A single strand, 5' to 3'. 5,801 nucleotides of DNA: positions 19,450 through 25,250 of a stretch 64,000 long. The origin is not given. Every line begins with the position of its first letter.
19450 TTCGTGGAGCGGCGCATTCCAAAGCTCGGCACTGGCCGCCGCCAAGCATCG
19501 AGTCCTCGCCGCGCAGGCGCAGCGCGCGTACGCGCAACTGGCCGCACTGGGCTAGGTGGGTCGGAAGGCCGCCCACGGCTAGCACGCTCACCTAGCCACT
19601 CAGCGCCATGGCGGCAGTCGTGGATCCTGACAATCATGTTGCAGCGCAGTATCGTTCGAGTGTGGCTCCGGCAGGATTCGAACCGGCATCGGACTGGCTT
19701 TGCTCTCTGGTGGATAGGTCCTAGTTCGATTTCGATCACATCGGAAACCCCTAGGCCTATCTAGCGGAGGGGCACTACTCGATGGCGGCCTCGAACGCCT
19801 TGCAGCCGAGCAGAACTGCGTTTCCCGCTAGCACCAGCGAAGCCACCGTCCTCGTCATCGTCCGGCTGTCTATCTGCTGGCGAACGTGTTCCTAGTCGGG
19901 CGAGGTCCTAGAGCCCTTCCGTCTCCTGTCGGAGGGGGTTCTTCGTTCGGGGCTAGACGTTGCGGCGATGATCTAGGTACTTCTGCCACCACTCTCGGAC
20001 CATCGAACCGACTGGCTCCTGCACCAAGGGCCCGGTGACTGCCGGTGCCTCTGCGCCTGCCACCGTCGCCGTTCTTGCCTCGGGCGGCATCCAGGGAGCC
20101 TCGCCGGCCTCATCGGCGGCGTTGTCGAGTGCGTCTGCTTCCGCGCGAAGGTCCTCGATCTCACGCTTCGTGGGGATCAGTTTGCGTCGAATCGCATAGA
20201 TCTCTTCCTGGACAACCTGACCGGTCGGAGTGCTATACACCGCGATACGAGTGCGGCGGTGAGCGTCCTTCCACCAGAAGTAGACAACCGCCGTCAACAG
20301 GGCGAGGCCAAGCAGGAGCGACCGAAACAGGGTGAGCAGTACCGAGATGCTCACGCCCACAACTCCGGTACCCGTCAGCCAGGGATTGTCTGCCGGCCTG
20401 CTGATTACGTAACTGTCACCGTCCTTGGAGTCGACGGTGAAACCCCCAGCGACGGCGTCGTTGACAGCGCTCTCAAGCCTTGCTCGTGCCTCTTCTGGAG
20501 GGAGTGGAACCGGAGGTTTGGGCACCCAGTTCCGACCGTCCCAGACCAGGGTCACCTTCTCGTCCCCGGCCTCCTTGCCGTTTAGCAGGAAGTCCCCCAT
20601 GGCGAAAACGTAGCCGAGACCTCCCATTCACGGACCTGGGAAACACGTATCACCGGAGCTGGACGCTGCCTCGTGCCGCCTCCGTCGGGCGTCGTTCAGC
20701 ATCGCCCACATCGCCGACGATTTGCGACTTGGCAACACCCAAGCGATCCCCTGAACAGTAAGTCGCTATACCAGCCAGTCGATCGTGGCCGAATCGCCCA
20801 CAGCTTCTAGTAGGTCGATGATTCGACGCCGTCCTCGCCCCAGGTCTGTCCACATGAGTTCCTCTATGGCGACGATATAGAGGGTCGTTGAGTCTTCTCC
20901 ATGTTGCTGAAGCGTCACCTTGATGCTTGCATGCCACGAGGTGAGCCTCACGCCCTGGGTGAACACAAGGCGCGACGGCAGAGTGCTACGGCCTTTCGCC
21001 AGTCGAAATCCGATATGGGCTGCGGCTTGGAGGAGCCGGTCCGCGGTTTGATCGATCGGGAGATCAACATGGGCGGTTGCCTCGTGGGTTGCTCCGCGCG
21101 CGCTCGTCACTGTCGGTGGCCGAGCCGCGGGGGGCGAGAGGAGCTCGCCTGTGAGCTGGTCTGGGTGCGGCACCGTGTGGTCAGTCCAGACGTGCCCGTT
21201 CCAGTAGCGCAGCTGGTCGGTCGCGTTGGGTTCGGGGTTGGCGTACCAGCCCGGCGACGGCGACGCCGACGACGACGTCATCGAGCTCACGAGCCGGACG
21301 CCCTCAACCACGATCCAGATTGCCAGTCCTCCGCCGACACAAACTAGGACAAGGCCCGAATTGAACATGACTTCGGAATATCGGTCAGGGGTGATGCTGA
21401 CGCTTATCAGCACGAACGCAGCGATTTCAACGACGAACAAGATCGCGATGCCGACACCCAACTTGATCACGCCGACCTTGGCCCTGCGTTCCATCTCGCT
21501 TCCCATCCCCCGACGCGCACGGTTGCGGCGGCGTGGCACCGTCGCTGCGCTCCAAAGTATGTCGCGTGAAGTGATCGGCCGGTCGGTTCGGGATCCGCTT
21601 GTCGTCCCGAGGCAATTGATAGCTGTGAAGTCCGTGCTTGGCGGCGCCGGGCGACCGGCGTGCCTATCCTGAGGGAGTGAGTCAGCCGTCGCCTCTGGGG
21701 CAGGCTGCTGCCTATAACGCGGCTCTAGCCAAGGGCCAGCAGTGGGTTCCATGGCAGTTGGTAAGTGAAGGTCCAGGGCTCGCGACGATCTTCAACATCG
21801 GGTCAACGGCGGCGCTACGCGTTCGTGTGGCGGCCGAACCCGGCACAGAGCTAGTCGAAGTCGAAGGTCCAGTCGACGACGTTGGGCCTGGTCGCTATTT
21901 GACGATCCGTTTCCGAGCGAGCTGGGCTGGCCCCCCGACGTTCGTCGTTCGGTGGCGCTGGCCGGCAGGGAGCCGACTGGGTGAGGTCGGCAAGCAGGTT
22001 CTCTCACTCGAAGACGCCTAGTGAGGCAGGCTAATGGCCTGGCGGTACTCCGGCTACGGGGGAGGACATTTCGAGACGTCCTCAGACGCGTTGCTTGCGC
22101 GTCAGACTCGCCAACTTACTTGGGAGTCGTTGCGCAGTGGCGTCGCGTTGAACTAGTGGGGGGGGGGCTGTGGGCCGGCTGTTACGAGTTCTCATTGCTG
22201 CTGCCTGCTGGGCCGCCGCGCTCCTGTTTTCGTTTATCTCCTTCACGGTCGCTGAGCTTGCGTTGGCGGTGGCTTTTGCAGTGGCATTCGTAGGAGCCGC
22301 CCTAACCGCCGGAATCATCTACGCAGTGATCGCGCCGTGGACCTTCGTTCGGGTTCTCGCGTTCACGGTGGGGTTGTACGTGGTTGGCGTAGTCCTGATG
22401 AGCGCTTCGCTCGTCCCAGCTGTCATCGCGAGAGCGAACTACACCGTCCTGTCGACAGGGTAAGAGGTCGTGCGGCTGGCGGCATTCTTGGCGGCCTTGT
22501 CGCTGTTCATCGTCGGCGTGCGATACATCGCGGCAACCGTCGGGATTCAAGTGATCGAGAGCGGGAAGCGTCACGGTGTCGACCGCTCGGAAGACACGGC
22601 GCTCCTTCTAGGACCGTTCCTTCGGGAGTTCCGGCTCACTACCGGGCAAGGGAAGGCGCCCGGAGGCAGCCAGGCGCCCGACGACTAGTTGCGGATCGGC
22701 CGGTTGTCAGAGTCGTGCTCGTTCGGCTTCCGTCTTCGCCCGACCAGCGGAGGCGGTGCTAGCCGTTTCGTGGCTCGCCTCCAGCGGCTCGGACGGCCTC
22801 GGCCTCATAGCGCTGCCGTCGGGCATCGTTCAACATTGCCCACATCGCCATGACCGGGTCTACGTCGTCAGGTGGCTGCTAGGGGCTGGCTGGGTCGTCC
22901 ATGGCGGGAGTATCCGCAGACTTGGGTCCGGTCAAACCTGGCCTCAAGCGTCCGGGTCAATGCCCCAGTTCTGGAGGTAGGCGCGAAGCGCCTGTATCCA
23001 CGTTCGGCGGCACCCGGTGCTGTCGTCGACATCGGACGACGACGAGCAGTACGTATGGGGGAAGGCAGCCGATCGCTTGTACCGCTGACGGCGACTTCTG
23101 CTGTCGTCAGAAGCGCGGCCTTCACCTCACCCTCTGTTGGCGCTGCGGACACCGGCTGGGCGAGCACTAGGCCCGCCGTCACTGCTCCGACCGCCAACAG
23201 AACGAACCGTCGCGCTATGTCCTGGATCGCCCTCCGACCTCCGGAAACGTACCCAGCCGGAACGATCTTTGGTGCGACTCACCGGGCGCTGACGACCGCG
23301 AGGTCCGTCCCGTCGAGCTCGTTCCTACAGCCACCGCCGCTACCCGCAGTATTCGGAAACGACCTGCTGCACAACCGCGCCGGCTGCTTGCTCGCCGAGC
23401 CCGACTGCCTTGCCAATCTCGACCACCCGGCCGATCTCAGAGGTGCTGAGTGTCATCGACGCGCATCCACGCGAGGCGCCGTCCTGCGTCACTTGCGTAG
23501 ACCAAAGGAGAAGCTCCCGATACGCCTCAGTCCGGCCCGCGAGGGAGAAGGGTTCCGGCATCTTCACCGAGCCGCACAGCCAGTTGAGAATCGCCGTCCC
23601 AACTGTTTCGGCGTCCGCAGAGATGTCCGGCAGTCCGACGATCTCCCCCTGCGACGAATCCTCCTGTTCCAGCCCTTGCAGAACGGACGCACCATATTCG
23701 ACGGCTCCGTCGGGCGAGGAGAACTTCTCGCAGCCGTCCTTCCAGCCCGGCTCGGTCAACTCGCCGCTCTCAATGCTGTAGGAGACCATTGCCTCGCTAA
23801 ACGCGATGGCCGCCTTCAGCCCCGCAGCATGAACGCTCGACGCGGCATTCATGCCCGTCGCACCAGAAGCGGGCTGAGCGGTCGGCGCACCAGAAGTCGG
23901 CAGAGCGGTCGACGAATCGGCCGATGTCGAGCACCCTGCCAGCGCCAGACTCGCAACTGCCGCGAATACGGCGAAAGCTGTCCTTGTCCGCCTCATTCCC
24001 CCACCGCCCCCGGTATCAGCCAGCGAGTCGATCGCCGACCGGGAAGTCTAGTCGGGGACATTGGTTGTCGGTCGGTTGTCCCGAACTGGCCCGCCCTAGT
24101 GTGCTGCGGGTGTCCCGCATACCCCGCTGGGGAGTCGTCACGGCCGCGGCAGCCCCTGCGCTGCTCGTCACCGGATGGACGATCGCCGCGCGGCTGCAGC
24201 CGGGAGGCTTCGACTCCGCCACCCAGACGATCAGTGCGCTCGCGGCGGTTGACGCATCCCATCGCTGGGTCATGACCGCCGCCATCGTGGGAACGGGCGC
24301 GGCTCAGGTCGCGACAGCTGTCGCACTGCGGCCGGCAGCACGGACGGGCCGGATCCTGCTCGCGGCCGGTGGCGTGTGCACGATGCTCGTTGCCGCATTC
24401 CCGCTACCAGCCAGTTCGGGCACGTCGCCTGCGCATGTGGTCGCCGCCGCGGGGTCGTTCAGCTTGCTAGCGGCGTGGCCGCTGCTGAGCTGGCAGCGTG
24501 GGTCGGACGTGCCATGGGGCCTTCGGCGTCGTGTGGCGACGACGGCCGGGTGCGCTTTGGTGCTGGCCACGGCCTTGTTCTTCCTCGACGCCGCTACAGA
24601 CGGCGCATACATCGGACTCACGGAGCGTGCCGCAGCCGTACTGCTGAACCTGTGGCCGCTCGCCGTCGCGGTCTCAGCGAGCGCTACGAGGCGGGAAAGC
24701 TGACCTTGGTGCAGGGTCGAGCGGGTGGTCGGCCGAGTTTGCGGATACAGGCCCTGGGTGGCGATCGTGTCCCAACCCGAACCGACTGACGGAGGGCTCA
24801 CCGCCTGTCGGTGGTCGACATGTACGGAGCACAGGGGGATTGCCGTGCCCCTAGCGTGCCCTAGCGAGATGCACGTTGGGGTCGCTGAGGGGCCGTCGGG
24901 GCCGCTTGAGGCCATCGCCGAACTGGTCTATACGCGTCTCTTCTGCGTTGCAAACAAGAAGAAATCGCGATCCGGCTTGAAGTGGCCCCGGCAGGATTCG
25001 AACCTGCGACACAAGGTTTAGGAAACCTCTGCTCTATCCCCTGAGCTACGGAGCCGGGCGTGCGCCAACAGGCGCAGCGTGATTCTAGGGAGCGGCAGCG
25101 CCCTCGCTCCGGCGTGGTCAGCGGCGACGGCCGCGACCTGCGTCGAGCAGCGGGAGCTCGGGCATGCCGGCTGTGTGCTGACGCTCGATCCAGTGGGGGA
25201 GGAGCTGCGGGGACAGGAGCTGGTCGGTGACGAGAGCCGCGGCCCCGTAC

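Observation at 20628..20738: Paralogous micro-ORFs (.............): a 34-nt repeat whose only differences are synonymous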

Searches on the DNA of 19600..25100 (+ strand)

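Call 8: search_dna_similar(query=window:19600-25100:+, collection=plasmids, mode=near)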
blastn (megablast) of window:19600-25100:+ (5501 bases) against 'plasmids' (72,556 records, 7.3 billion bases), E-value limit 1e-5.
No match.

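Call 40: search_dna_similar(query=window:22760-22905:-, collection=phages, mode=distant, max_evalue=1)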
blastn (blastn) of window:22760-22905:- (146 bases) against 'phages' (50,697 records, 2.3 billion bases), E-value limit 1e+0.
Records with a match: 3; places in all: 3; records where one place covers at least 80% of the query: 0.
Best place of each record, by identity: 80-90% 3.
By first word of the organism name: Gordonia 2; Acidovorax 1.
By host as written in the record: Gordonia terrae 3612 2; Paracidovorax oryzae 1.
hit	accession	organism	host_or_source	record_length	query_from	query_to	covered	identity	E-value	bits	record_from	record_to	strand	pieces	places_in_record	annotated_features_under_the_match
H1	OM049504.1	Acidovorax phage AP1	Paracidovorax oryzae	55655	103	145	29%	83.7%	1e-2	45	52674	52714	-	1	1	hypothetical protein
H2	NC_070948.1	Gordonia phage Mollymur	Gordonia terrae 3612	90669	94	129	25%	83.3%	4e-1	39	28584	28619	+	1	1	31: minor tail protein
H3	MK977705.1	Gordonia phage Mollymur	Gordonia terrae 3612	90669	94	129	25%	83.3%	4e-1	39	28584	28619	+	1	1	31: minor tail protein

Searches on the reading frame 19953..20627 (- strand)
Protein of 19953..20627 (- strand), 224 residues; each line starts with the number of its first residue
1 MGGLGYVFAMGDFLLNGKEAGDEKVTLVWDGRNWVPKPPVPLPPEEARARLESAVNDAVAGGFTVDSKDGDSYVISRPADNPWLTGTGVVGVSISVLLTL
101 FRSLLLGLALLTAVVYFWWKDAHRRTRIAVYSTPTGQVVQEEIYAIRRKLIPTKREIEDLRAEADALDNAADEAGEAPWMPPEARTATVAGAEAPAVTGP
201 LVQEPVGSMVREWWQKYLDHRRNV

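Call 7: search_protein_families(library=pfam, proteins=[window:19953-20627:-], max_evalue=0.01)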
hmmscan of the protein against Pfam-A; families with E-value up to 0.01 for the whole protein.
window:19953-20627:- (224 aa): 0 families

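Call 14: find_encoding_contigs(protein=window:19953-20627:-, flank=10000, max_places=10)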
Protein window:19953-20627:- (224 aa): no gene with exactly this product is on record in the collection.

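Call 15: find_homologous_proteins(query=window:19953-20627:-, max_evalue=0.01)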
Query window:19953-20627:- (224 aa): 2 proteins with E <= 0.01 among 2972 candidates.
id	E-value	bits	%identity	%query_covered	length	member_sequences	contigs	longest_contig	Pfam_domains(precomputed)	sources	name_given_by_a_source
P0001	4.5e-146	503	100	100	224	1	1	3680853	-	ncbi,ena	-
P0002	1.6e-65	239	57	93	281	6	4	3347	-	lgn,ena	-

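Call 17: find_encoding_contigs(protein=P0002, flank=10000, max_places=10)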
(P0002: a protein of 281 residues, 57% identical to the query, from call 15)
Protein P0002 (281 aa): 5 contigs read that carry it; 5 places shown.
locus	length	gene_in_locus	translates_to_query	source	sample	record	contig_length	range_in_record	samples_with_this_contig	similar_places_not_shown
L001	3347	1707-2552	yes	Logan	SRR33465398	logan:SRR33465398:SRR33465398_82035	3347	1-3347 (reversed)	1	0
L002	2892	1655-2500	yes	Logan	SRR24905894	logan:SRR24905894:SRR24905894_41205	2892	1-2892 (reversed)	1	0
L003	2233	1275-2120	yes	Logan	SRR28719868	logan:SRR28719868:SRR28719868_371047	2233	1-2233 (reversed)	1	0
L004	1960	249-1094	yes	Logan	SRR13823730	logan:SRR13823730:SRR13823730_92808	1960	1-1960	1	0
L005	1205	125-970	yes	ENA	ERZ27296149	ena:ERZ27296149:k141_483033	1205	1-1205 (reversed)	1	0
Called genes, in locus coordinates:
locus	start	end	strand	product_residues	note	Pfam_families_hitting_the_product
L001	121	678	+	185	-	-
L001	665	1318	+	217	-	PF13828:DUF4190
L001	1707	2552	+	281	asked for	-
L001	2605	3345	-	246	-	?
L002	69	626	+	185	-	-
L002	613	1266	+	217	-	PF13828:DUF4190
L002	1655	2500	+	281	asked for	-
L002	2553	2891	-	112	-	?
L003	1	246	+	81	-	?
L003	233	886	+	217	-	PF13828:DUF4190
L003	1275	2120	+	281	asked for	-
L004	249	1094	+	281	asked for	-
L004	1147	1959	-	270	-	?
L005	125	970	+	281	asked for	-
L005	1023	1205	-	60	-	?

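Call 22: find_encoding_contigs(protein=P0001, flank=10000, max_places=4)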
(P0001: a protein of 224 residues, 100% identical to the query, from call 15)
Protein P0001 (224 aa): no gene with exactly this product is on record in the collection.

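Call 33: list_cluster_members(proteins=[P0002, P0001])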
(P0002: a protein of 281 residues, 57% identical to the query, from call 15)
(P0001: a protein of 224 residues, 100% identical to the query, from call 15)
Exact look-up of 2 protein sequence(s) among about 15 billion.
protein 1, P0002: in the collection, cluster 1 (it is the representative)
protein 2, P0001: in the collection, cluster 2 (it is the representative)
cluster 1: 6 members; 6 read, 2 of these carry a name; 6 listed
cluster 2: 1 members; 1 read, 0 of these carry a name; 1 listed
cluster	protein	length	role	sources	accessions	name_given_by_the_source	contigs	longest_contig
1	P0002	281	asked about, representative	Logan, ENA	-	-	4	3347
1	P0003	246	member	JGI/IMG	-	hypothetical protein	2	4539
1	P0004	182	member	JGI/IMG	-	hypothetical protein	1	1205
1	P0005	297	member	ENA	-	-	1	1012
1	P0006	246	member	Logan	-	-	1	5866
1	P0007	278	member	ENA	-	-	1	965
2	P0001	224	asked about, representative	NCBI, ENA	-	-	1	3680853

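Call 34: find_encoding_contigs(protein=P0006, flank=10000, max_places=6)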
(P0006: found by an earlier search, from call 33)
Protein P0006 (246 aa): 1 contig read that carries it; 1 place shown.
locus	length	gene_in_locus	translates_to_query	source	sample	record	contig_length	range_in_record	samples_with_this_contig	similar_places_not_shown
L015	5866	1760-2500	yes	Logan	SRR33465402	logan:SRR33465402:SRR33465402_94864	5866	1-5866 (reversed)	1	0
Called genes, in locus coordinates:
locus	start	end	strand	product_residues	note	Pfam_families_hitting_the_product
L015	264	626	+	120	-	-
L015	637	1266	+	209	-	PF13828:DUF4190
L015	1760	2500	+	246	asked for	-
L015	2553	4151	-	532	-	PF01061:ABC2_membrane (weak)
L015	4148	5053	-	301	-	PF00005:ABC_tran, PF13304:AAA_21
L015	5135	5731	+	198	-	PF00440:TetR_N, PF17920:TetR_C_16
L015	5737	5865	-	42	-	?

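Call 35: find_encoding_contigs(protein=P0003, flank=10000, max_places=6)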
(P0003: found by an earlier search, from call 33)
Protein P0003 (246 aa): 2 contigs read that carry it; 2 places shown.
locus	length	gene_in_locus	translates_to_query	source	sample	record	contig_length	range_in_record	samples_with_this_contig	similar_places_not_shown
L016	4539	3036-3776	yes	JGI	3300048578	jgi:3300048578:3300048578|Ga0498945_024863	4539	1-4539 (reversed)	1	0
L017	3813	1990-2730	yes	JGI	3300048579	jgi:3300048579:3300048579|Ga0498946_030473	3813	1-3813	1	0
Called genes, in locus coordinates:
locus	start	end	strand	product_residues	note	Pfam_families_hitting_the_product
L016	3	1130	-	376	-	?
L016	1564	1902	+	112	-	-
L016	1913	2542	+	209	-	PF13828:DUF4190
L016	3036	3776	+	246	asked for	-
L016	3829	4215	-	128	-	-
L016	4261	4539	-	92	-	?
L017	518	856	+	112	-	-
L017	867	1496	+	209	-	PF13828:DUF4190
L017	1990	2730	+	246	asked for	-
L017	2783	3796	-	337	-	-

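Call 59: find_homologous_proteins(query=L001:665-1318:+, max_evalue=0.00001)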
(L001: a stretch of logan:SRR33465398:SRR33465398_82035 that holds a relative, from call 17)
Query L001:665-1318:+ (217 aa): 2 proteins with E <= 0.00001 among 3831 candidates.
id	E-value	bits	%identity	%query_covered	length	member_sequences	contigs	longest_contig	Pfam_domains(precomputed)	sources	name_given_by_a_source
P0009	3.8e-130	450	100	100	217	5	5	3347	PF13828.12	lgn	-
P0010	4.2e-83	296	71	100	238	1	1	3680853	PF13828.12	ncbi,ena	-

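Call 61: find_encoding_contigs(protein=P0010, flank=10000, max_places=4)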
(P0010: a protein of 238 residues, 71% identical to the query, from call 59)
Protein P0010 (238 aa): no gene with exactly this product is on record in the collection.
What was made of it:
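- Tried and rejected: That locus could not be retrieved (call 61).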

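Call 63: search_protein_families(library=phrogs, proteins=[window:19953-20627:-, L001:121-678:+], max_evalue=0.01)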
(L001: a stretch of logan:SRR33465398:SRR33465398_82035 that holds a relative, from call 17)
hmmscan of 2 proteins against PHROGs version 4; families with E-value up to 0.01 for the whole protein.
window:19953-20627:- (224 aa): 0 families

L001:121-678:+ (185 aa): 0 families

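Call 64: search_protein_families(library=ncbifam, proteins=[window:19953-20627:-, L016:3-1130:-], max_evalue=0.01)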
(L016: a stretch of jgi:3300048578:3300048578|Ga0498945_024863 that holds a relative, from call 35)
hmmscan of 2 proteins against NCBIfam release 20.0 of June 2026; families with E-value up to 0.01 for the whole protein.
window:19953-20627:- (224 aa): 0 families

L016:3-1130:- (376 aa): 9 families
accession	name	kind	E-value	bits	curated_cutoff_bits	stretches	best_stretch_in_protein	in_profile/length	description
NF040815.2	recomb_XerA_Arch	equivalog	2.9e-17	63.1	220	2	92-256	12-165/263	site-specific tyrosine recombinase/integron integrase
TIGR02225.1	recomb_XerD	equivalog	7.7e-15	55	329.6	1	88-376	9-264/290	site-specific tyrosine recombinase XerD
TIGR02224.1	recomb_XerC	equivalog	3.3e-13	49.7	335.15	2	88-250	9-175/295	tyrosine recombinase XerC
TIGR02249.1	integrase_gron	subfamily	4.2e-11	42.8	265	2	125-276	46-178/315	integron integrase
NF001399.0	PRK00283.1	subfamily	5.9e-11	42.2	279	1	88-376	18-273/300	tyrosine recombinase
NF011946.0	PRK15417.1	equivalog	2.1e-10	40.3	435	1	176-376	108-305/337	integron integrase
NF007371.0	PRK09871.1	subfamily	7.7e-05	22.3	222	0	338-375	126-163/198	tyrosine-type DNA invertase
NF003462.0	PRK05084.1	equivalog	0.00012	20.9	267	0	200-241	195-236/360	tyrosine recombinase XerS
NF007370.0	PRK09870.1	subfamily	0.0012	18.5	221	0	339-375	132-168/200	tyrosine-type DNA invertase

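Call 90: find_related_loci(query=P0002, collection=viral_contigs, flank=3000)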
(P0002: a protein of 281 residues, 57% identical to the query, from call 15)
Query P0002 (281 aa) in viral_contigs; peptide patterns used: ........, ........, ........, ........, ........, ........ (x = any residue, [..] = any of these).
46 stretches matched a pattern, but none encodes a relative of the query by tblastn (E <= 1e-3).
